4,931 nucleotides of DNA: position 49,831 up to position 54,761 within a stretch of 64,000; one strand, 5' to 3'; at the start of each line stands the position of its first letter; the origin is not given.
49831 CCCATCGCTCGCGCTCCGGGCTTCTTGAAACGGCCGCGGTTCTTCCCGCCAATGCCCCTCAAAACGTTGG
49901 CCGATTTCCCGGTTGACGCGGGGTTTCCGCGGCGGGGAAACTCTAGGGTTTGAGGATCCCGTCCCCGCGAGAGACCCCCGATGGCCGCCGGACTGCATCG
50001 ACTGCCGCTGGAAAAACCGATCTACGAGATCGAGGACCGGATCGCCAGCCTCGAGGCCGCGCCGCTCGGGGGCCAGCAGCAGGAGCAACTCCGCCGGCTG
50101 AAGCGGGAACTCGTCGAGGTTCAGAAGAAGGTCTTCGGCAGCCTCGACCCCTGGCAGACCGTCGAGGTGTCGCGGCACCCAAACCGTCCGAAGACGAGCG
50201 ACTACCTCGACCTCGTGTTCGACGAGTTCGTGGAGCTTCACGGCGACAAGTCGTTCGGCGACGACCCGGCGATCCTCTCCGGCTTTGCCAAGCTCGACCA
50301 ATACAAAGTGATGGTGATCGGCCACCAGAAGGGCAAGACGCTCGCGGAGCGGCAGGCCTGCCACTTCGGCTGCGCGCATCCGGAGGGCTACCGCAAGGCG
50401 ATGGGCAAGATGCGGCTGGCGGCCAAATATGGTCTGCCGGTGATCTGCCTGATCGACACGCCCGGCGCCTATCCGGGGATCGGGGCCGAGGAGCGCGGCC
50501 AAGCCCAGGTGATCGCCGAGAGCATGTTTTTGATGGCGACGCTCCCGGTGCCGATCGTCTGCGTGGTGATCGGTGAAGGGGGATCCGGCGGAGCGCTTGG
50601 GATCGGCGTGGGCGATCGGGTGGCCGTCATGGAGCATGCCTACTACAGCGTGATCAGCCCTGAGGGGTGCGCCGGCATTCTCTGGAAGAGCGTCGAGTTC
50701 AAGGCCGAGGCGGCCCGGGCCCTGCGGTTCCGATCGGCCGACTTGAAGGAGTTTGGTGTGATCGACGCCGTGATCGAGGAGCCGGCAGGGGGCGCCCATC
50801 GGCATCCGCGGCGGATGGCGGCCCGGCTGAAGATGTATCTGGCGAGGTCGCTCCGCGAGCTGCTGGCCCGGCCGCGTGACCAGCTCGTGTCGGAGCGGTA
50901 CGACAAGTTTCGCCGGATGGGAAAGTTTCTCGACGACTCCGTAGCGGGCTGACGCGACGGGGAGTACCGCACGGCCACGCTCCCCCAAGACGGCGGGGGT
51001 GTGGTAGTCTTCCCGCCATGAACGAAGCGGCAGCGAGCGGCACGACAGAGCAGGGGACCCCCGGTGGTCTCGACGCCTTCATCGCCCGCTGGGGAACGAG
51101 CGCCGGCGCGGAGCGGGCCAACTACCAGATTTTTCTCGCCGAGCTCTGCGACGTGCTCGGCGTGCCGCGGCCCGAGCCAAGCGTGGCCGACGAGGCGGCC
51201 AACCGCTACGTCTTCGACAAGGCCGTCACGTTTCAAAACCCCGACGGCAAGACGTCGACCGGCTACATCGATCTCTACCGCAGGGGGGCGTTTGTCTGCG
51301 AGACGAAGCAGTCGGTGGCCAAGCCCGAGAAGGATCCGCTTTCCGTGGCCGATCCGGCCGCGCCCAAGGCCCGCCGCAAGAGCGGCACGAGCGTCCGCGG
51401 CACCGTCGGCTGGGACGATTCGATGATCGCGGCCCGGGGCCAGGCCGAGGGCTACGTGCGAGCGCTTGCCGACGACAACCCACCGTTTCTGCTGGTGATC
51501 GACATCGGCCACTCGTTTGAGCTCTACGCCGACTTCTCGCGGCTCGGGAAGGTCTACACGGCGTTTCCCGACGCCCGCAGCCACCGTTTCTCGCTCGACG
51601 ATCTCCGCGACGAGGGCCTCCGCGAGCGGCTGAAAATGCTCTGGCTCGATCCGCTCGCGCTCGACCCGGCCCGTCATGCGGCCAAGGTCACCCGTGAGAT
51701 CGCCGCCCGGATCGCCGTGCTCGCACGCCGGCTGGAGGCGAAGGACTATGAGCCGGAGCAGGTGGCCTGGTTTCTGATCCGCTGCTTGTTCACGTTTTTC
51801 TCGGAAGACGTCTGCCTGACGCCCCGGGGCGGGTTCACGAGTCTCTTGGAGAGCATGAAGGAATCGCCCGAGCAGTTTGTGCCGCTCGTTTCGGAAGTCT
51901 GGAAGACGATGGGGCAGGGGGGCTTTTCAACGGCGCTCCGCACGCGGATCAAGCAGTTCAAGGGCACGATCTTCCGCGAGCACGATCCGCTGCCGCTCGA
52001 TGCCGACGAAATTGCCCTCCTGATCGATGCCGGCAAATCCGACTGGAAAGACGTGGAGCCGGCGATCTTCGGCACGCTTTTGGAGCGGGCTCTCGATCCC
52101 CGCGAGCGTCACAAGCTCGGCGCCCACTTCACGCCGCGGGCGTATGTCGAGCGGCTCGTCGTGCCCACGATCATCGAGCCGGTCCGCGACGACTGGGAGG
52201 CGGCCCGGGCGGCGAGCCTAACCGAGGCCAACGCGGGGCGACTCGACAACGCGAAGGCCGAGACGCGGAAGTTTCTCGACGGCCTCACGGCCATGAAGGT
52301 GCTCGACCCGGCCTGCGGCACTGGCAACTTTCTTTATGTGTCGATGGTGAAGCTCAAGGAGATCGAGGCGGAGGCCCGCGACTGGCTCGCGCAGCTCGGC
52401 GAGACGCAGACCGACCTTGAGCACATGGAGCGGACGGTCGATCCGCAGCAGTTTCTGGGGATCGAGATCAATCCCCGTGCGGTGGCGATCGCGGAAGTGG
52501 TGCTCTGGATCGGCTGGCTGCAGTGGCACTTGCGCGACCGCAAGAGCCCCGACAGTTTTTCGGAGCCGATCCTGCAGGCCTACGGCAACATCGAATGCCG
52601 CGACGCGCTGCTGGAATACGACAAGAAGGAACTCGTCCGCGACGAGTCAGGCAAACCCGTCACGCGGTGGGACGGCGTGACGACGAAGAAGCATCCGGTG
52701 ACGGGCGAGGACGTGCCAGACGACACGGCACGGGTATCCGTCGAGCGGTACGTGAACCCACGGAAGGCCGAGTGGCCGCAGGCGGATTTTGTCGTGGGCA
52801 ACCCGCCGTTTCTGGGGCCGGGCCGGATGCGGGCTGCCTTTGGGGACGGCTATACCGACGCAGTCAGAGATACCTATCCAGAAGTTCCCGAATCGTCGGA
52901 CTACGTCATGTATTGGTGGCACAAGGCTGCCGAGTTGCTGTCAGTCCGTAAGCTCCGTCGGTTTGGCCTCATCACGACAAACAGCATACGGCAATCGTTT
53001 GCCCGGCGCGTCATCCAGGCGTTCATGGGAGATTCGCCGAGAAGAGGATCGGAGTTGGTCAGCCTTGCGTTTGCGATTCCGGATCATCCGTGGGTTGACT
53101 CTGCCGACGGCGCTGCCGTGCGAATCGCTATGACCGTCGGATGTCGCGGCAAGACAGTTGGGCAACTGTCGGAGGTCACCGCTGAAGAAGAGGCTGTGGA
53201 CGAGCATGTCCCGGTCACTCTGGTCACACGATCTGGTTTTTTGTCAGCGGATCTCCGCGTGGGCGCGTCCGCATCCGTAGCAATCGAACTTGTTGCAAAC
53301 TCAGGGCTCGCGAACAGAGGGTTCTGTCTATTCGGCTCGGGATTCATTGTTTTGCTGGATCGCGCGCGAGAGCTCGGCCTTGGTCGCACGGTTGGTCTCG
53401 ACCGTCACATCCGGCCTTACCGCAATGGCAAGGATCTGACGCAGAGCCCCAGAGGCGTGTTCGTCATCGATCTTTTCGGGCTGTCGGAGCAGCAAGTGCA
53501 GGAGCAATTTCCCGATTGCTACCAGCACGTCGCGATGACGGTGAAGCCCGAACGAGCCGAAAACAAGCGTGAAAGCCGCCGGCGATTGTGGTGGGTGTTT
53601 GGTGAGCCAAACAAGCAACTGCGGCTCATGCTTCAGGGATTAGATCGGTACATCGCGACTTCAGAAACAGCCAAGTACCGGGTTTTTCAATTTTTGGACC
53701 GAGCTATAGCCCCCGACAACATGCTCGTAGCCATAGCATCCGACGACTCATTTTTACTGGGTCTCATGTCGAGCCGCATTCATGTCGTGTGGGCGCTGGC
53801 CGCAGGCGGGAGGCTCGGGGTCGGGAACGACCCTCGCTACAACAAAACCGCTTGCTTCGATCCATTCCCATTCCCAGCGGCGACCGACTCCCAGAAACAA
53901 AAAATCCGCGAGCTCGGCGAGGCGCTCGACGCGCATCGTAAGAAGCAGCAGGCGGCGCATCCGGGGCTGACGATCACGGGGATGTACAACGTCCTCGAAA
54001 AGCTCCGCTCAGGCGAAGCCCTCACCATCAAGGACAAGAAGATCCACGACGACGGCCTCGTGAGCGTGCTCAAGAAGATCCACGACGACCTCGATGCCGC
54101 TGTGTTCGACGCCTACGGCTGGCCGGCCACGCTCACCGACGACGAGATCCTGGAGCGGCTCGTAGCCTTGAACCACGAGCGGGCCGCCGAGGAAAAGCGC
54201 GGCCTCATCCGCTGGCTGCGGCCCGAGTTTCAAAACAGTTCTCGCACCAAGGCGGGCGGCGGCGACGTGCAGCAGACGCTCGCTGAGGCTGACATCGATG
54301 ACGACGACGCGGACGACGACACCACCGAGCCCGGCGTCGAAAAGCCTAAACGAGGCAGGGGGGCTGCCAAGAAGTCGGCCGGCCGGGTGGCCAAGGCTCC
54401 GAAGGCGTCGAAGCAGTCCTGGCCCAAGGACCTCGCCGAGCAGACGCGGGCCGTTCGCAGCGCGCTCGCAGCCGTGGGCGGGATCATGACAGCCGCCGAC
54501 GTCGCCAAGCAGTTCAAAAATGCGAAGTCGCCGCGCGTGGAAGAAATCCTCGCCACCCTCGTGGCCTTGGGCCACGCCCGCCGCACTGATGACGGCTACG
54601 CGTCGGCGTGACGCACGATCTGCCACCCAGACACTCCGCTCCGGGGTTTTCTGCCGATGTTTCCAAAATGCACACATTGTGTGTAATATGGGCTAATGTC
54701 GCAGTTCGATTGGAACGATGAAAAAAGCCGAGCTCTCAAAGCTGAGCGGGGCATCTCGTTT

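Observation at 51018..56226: Compact defence-type islet: type IIL R-M, BrnT/BrnA, then a convergent pair of a DCTPP1/MazG-like gene and an unknown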

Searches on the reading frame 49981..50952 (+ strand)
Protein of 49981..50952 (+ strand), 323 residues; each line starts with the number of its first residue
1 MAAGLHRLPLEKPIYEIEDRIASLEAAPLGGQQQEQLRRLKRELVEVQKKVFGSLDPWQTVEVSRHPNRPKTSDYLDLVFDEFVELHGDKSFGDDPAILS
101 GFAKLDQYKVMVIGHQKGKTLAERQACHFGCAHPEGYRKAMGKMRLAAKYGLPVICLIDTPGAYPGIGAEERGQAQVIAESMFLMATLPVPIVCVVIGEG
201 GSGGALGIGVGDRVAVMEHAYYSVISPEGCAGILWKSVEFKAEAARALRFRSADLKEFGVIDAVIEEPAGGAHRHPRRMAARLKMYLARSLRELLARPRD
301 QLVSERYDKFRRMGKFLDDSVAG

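Call 3: search_protein_families(library=pfam, proteins=[window:49981-50952:+], max_evalue=0.01)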
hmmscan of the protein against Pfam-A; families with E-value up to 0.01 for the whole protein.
window:49981-50952:+ (323 aa): 2 families
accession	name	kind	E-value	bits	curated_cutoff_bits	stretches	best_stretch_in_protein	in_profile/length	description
PF03255.19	ACCA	-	2.1e-128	428.3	23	1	8-314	2-310/310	Acetyl co-enzyme A carboxylase carboxyltransferase-like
PF01039.27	Carboxyl_trans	-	2.8e-16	59.7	22.3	1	96-284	282-435/493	Carboxyl transferase domain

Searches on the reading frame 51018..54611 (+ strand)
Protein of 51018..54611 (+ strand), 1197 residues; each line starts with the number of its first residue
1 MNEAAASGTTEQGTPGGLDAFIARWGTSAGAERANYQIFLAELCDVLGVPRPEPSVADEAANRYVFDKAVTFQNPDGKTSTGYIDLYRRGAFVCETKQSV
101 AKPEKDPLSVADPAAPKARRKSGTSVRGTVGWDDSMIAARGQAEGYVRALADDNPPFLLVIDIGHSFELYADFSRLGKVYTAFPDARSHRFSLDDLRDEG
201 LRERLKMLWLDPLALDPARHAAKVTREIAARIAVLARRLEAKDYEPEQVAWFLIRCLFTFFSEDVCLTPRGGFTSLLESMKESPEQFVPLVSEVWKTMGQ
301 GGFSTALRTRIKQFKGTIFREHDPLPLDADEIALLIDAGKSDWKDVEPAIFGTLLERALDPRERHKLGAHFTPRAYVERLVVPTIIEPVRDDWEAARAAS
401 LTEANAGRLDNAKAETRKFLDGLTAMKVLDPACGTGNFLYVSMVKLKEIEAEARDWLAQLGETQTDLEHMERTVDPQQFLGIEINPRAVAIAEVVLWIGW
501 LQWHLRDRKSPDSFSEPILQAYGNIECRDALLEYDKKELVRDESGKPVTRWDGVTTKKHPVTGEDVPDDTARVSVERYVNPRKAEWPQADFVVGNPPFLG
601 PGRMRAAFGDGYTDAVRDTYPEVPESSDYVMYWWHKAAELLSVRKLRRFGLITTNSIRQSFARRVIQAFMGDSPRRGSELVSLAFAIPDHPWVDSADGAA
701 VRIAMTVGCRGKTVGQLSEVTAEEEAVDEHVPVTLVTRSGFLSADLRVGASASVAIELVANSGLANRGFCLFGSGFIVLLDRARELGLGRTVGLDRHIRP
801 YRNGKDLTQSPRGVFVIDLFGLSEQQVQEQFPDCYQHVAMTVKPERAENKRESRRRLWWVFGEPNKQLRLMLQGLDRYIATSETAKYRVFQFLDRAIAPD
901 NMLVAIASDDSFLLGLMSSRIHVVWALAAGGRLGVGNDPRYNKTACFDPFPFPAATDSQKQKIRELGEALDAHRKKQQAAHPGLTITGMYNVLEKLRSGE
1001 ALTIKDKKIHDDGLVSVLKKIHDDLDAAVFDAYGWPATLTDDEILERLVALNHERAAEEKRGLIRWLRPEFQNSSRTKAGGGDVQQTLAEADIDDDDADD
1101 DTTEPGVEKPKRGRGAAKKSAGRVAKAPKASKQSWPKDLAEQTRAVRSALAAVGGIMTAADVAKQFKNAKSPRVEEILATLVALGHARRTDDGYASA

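Call 3: search_protein_families(library=pfam, proteins=[window:51018-54611:+], max_evalue=0.01)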
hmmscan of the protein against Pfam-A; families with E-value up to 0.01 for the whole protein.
window:51018-54611:+ (1197 aa): 5 families
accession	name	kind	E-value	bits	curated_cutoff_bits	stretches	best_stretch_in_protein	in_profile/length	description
PF20473.4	MmeI_Mtase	-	2.7e-30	105.9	27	1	412-710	7-249/259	MmeI, DNA-methyltransferase domain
PF20464.3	MmeI_N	-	8.7e-22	78.7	27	1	19-241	4-180/181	MmeI, N-terminal domain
PF20466.3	MmeI_TRD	-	1.5e-10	41.2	27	1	880-954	134-206/207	MmeI, target recognition domain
PF20465.4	MmeI_hel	-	6.7e-10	40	27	1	248-317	2-73/75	MmeI, helicase spacer domain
PF07669.17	Eco57I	-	6e-06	26.9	25.3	1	478-658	2-139/171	Eco57I restriction-modification methylase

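Call 4: search_protein_families(library=padloc, proteins=[window:51018-54611:+], max_evalue=0.01)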
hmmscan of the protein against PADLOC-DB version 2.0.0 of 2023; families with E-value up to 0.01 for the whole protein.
window:51018-54611:+ (1197 aa): 29 families (the best 25 are shown)
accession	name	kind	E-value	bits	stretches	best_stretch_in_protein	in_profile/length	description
PDLC03627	REase_MTase_IIG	-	0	1508.5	1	19-1192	5-1131/1136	Type IIG restriction enzyme-methyltransferase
PDLC03599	REase_MTase_IIG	-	6.2e-101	336.8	2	584-1062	465-932/959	Type IIG restriction enzyme-methyltransferase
PDLC03598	REase_MTase_IIG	-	1.9e-81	272.2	1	19-1055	13-907/912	Type IIG restriction enzyme-methyltransferase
PDLC02643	DrmMI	-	3.5e-68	228.5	2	590-1064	870-1321/1347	DrmMI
PDLC02646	DrmMI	-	2.5e-42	143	1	589-1043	283-711/792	DrmMI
PDLC02644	DrmMI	-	3.8e-30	102.6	1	590-1036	383-823/988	DrmMI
PDLC02640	DrmMI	-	1.8e-16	57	1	797-1045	681-920/1015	DrmMI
PDLC02639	DrmMI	-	1.1e-12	45.1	2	584-663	578-655/803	DrmMI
PDLC03618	REase_MTase_IIG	-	4.3e-12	42.2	1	589-1036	866-1272/1429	Type IIG restriction enzyme-methyltransferase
PDLC04134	mad2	-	1.1e-10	38.9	1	227-496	140-333/492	mads_2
PDLC02529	PglX|PglXI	-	1.3e-09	34.3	1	422-670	225-438/1189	PglX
PDLC02638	DrmMI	-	7.4e-09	32.3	1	590-642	873-925/935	DrmMI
PDLC02523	PglX|PglXI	-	1.4e-08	31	1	423-498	329-404/1428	PglX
PDLC03629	REase_MTase_IIG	-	1.9e-08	30.6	1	363-498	377-511/1182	Type IIG restriction enzyme-methyltransferase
PDLC03630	REase_MTase_IIG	-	1.3e-05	21.2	1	360-494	362-464/1100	Type IIG restriction enzyme-methyltransferase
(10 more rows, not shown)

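Call 5: search_protein_families(library=ncbifam, proteins=[window:51018-54611:+], max_evalue=0.01)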
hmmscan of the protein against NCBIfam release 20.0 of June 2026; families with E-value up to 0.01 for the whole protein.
window:51018-54611:+ (1197 aa): 4 families
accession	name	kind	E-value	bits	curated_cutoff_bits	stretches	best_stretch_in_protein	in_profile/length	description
NF033455.1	BREX_6_MTaseX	exception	3.5e-09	34.7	900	1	420-498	324-398/1319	BREX-6 system adenine-specific DNA-methyltransferase PglX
NF033451.1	BREX_2_MTaseX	equivalog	7.9e-07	27.2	400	1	422-671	221-440/1185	BREX-2 system adenine-specific DNA-methyltransferase PglX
NF047738.1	antiphage_MADS2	equivalog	2.4e-05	22.9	720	1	419-492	326-401/654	methylation-associated defense system DNA methyltransferase MAD2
NF033452.1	BREX_1_MTaseX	exception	0.0033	15.3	500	0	424-498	313-377/1210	BREX-1 system adenine-specific DNA-methyltransferase PglX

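Call 44: search_solved_structures(query=window:51018-54611:+, max_evalue=0.001, show_alignments=1)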
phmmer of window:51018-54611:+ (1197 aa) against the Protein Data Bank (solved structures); distinct sequences matched with E-value up to 0.001: 1.
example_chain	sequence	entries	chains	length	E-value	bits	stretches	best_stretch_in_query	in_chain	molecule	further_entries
5hr4_C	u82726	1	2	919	5.2e-36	126.9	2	227-510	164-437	MmeI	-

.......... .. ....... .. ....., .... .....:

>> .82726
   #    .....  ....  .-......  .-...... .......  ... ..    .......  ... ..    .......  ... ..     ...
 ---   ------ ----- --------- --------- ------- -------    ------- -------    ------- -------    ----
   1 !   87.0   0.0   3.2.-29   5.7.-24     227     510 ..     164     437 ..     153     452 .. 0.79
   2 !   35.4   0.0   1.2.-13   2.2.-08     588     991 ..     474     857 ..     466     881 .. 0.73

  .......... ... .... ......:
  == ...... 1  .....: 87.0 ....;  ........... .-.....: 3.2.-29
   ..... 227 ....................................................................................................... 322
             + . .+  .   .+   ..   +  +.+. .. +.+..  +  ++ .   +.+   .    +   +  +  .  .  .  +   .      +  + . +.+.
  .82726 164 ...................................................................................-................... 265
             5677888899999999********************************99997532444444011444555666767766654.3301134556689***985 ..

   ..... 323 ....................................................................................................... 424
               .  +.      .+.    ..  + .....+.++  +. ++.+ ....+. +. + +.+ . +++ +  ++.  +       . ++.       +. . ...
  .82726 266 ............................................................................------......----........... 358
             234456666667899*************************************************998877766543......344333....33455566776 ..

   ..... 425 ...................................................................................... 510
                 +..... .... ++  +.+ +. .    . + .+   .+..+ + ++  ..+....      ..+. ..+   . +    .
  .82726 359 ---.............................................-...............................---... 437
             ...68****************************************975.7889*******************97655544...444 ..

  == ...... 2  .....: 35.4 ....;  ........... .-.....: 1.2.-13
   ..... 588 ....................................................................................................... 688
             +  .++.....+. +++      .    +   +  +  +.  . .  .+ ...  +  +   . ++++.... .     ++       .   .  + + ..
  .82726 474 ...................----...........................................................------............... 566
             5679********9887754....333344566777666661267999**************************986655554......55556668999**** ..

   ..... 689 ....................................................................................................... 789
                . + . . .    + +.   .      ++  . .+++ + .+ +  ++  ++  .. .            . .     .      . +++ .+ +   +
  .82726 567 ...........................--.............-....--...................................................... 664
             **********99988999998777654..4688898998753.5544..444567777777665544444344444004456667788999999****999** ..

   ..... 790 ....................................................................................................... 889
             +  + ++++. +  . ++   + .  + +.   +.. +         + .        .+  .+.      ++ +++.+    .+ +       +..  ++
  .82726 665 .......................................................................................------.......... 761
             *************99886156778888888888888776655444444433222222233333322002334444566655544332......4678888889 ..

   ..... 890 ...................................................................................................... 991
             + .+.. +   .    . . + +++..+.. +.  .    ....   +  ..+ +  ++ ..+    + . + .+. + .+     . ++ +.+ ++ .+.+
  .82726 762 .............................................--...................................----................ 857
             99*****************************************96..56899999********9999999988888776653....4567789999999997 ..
